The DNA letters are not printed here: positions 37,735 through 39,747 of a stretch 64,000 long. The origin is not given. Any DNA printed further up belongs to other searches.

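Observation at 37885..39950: One-component membrane PAS-sigma-54 activator replaces the PilS/PilR pair, with a textbook -24/-12 promoter in front of pilA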

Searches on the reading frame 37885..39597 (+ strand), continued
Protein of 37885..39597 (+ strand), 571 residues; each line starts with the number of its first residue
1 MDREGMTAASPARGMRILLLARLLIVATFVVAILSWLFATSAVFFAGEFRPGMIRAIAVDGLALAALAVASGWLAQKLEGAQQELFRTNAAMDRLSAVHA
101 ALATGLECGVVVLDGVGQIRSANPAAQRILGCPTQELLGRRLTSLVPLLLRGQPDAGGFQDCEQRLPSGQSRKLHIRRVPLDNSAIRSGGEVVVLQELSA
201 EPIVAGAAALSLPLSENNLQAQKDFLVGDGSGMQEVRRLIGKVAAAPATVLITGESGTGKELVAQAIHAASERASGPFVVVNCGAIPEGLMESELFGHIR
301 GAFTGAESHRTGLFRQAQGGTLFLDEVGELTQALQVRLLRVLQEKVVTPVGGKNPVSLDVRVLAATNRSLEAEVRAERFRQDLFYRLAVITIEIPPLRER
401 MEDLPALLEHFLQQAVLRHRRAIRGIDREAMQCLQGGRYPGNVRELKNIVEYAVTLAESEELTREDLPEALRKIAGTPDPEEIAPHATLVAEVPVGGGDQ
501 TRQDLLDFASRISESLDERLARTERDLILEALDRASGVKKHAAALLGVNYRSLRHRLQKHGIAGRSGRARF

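Call 19: find_encoding_contigs(protein=P0003, flank=4000, max_places=3)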
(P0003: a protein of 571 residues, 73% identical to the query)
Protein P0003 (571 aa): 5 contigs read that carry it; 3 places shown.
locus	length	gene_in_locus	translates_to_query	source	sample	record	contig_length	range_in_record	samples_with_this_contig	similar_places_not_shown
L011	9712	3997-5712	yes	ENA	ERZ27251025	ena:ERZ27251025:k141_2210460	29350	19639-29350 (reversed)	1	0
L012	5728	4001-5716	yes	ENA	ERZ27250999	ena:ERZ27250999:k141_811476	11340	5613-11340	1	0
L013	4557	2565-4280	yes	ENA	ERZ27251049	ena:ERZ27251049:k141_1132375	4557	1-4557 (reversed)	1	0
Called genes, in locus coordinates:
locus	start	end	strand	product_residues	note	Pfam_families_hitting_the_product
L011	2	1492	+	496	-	?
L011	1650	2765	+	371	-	PF00437:T2SSE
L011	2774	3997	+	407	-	PF28597:T2SSF_N, PF00482:T2SSF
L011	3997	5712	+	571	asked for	PF00989:PAS (weak), PF08448:PAS_4 (weak), PF00004:AAA (faint), PF00158:Sigma54_activat, PF14532:Sigma54_activ_2, PF07728:AAA_5, PF25601:AAA_lid_14, PF02954:HTH_8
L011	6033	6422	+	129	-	PF07963:N_methyl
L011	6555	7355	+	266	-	PF06750:A24_N_bact, PF01478:Peptidase_A24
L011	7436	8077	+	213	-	PF00515:TPR_1 (faint), PF07719:TPR_2 (faint), PF13181:TPR_8 (faint), PF13424:TPR_12 (faint)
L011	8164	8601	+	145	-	-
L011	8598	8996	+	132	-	-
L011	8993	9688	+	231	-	PF07963:N_methyl (faint)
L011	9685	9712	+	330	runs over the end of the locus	-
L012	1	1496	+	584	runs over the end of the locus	PF05157:MshEN, PF00437:T2SSE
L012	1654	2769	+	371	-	PF00437:T2SSE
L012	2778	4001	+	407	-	PF28597:T2SSF_N, PF00482:T2SSF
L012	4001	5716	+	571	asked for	PF00989:PAS (weak), PF08448:PAS_4 (weak), PF00004:AAA (faint), PF00158:Sigma54_activat, PF14532:Sigma54_activ_2, PF07728:AAA_5, PF25601:AAA_lid_14, PF02954:HTH_8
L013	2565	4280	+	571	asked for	PF00989:PAS (weak), PF08448:PAS_4 (weak), PF00004:AAA (faint), PF00158:Sigma54_activat, PF14532:Sigma54_activ_2, PF07728:AAA_5, PF25601:AAA_lid_14, PF02954:HTH_8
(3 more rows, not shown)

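Call 20: find_encoding_contigs(protein=P0004, flank=4000, max_places=2)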
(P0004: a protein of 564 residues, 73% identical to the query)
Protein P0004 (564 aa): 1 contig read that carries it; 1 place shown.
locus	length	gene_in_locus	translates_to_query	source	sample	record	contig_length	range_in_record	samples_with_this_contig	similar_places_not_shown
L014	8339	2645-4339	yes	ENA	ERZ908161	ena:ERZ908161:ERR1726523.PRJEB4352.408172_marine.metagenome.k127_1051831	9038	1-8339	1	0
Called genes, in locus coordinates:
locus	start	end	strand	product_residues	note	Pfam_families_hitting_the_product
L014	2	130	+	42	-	?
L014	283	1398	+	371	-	PF00437:T2SSE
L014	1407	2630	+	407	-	PF28597:T2SSF_N, PF00482:T2SSF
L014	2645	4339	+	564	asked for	PF00989:PAS (weak), PF08448:PAS_4 (weak), PF13426:PAS_9 (weak), PF00158:Sigma54_activat, PF14532:Sigma54_activ_2, PF07728:AAA_5, PF25601:AAA_lid_14, PF02954:HTH_8, +2 more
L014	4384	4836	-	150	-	PF13527:Acetyltransf_9 (weak), PF00583:Acetyltransf_1, PF13508:Acetyltransf_7, PF08445:FR47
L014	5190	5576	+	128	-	PF07963:N_methyl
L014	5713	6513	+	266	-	PF06750:A24_N_bact, PF01478:Peptidase_A24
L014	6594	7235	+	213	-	PF00515:TPR_1 (faint), PF07719:TPR_2 (faint), PF13181:TPR_8 (faint), PF13424:TPR_12 (faint), PF13432:TPR_16 (faint)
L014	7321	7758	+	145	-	PF12019:GspH (weak)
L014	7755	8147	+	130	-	-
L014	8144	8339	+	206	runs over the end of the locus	-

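Call 44: find_encoding_contigs(protein=P0113, flank=6000, max_places=2)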
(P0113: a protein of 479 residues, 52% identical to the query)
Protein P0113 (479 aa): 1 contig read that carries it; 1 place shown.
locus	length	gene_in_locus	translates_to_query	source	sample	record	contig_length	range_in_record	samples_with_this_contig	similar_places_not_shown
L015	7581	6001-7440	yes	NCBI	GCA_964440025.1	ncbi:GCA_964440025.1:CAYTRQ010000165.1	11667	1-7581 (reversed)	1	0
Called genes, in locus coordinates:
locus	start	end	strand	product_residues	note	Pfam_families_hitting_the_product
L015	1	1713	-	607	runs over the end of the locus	PF00012:HSP70, PF06723:MreB_Mbl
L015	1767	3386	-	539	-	PF00226:DnaJ, PF07719:TPR_2 (faint), PF13428:TPR_14 (faint), PF13414:TPR_11 (faint), PF14559:TPR_19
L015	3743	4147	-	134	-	-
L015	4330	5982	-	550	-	-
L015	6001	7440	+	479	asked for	PF00072:Response_reg, PF00158:Sigma54_activat, PF13191:AAA_16 (weak), PF14532:Sigma54_activ_2, PF07728:AAA_5, PF25601:AAA_lid_14, PF02954:HTH_8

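Call 52: list_cluster_members(proteins=[P0001, P0086, P0008, P0010, P0011, P0040, P0061, P0017, P0027, P0055])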
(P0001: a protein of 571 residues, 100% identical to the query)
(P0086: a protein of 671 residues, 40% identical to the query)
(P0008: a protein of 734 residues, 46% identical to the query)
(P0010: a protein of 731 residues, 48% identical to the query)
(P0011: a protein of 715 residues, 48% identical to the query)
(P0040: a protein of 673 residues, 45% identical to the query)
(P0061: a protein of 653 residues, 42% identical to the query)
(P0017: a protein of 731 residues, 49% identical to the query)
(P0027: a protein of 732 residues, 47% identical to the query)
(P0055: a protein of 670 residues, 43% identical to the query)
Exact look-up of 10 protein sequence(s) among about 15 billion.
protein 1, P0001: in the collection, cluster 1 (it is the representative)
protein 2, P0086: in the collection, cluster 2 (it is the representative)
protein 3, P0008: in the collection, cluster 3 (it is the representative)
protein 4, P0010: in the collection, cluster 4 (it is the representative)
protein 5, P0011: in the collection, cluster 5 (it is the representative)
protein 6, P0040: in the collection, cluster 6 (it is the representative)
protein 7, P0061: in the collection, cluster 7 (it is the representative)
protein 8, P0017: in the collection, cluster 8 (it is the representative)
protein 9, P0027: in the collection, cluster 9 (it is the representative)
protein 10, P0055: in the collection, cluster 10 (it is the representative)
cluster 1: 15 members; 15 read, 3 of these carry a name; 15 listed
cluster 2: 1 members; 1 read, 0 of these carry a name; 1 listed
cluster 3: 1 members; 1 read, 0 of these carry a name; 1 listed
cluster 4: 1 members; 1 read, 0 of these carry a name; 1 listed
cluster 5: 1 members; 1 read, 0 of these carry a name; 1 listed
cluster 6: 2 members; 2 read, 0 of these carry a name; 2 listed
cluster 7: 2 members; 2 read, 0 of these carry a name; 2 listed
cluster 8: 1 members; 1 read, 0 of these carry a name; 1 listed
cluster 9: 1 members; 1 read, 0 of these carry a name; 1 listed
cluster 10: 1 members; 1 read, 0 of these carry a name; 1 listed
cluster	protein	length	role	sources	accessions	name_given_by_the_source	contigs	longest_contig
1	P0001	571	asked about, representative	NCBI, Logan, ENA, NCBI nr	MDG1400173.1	MAG: sigma 54-interacting transcriptional regulator [Candidatus Binatia bacterium] | sigma 54-interacting transcriptional regulator [Candidatus Binatia bacterium]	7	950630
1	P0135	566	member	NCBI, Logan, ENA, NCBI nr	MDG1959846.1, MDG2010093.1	MAG: sigma 54-interacting transcriptional regulator [Candidatus Binatia bacterium] | sigma 54-interacting transcriptional regulator [Candidatus Binatia bacterium]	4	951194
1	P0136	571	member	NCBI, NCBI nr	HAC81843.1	MAG TPA: hypothetical protein DCG06_16210 [Deltaproteobacteria bacterium] | hypothetical protein [Deltaproteobacteria bacterium]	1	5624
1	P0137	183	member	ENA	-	-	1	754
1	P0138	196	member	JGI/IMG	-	-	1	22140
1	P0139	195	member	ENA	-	-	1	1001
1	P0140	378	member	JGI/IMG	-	-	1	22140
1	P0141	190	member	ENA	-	-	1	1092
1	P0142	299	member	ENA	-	-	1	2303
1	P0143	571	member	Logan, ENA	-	-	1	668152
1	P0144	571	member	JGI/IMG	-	-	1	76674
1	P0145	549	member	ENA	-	-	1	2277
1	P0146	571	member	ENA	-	-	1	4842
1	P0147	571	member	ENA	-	-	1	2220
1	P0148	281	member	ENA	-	-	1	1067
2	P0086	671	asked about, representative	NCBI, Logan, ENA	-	-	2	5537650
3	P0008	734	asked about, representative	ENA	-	-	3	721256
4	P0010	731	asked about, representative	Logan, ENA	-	-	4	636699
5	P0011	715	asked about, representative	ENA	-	-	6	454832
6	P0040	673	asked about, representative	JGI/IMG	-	-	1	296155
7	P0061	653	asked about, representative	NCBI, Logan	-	-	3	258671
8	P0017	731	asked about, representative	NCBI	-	-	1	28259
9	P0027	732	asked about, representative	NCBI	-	-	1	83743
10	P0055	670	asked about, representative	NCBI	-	-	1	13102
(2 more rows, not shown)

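Call 68: search_solved_structures(query=window:37885-39597:+, max_evalue=1e-20)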
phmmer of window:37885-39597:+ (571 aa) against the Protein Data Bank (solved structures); distinct sequences matched with E-value up to 1e-20: 35.
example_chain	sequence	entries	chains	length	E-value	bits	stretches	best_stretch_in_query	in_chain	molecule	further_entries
1ojl_A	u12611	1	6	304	8.2e-79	269.2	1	226-478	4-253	TRANSCRIPTIONAL REGULATORY PROTEIN ZRAR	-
9qq6_C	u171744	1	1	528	3.8e-71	243.9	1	224-466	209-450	Nif-specific regulatory protein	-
8p53_C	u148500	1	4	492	3e-70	241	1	226-565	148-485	Transcriptional regulator FleQ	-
26jl_A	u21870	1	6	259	2.3e-69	238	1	224-462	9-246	Flagellar regulatory protein A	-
5exx_A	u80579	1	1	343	1.2e-68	235.7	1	226-558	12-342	Transcriptional regulator FleQ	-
4l4u_A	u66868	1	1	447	2.6e-68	234.5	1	224-467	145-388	Transcriptional regulator (NtrC family)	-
4ly6_A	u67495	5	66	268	1.5e-66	228.8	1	224-467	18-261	Transcriptional regulator (NtrC family)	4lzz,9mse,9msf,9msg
1ny6_A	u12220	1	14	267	1.5e-66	228.8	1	224-467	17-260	transcriptional regulator (NtrC family)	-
6jdi_A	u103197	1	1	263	2.5e-66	228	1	226-471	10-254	Nitrogen assimilation regulatory protein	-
1ny5_A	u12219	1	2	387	3.7e-66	227.5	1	224-467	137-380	transcriptional regulator (NtrC family)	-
3dzd_A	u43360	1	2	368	9.6e-66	226.1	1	226-461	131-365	Transcriptional regulator (NtrC family)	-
3m0e_A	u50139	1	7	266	1e-65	226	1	224-467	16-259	Transcriptional regulator (NtrC family)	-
6j7e_A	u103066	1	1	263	1.2e-65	225.7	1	226-471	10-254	Nitrogen assimilation regulatory protein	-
7ejw_C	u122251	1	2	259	1.5e-65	225.4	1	226-457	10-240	Transcriptional regulator FleQ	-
5exp_A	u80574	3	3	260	1.6e-65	225.4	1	226-456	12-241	Transcriptional regulator FleQ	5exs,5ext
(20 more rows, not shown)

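Call 70: predict_structure(alignment_id=A7)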
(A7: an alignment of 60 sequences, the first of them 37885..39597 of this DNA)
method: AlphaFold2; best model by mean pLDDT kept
length: 571 residues; sequences in the alignment: 60
mean_pLDDT: 83.0   pTM: 0.54
mean pLDDT of the five models: 83.0, 82.8, 82.3, 81.9, 79.6
residues with pLDDT >= 90: 265; 70-90: 208; 50-70: 57; < 50: 41
segments of 3 or more residues with pLDDT < 50: 1-8, 201-206, 482-500, 567-571
pLDDT, mean of each block of 10 residues (from residue 1): 43 75 84 86 82 85 87 84 78 72 71 94 92 94 89 78 88 90 73 84 54 69 75 90 92 92 95 96 92 93 81 96 95 93 94 95 92 89 86 87 89 93 93 79 88 96 94 67 42 39 52 75 95 94 96 95 63 37
secondary structure, 60 per line:
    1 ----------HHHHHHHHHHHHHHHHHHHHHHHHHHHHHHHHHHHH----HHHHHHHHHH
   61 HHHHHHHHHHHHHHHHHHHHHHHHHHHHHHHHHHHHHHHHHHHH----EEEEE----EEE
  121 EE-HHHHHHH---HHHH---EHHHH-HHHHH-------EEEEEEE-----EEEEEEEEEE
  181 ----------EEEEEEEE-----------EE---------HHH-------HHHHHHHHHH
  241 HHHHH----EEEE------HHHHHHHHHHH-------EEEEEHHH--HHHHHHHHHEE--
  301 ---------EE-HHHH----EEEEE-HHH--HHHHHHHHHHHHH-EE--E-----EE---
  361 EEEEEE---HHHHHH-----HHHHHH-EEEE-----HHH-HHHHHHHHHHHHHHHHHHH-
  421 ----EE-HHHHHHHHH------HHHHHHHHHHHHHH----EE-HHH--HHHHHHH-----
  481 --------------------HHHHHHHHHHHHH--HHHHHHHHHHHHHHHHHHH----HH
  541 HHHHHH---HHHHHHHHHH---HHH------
elements in order: H11-46 H51-104 E109-113 E118-122 H124-130 H134-137 H142-145 H147-151 E159-165 E171-180 E191-198 H231-245 E250-253 H260-270 E278-282 H288-296 H313-316 E321-325 H332-344 E361-366 H370-375 H381-386 E388-391 H401-419 H428-436 H443-456 H469-475 H501-513 H516-534 H539-546 H550-559
